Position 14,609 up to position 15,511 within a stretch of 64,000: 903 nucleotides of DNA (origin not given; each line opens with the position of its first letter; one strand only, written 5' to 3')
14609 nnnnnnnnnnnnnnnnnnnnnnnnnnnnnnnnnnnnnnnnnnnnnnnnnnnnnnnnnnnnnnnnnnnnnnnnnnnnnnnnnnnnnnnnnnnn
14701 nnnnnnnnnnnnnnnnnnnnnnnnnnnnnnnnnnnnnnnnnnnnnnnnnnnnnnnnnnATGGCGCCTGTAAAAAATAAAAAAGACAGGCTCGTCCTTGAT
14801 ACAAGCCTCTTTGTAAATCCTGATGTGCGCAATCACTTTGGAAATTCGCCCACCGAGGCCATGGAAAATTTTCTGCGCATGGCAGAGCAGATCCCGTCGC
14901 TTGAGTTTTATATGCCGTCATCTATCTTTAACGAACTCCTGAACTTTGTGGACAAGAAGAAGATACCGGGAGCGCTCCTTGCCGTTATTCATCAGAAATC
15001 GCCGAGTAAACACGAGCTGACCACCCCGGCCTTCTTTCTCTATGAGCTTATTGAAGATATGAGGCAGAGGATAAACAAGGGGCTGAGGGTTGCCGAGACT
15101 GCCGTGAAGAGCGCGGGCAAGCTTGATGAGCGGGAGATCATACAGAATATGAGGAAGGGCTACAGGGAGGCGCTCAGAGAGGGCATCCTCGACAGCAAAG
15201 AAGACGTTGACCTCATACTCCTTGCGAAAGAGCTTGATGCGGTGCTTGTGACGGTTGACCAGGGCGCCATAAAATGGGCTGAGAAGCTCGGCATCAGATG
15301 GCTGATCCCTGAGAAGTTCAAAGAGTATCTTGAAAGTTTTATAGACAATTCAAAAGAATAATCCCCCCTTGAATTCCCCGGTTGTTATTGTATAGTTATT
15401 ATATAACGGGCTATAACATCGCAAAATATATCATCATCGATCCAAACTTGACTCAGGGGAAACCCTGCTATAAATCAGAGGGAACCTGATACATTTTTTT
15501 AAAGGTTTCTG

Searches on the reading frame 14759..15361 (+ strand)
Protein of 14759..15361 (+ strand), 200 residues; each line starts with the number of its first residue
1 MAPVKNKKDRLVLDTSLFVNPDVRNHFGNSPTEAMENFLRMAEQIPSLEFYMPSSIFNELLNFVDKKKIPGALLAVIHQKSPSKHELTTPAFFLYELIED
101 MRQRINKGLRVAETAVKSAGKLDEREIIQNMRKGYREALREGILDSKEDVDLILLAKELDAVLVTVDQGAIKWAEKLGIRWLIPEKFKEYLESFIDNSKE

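Call 24: search_protein_families(library=pfam, proteins=[window:14759-15361:+], max_evalue=0.001)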
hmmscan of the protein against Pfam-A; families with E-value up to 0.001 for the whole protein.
window:14759-15361:+ (200 aa): 1 family
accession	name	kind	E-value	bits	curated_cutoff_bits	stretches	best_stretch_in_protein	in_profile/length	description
PF08745.17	PIN_5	-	6.5e-60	202.5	27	1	10-195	1-204/205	PINc domain ribonuclease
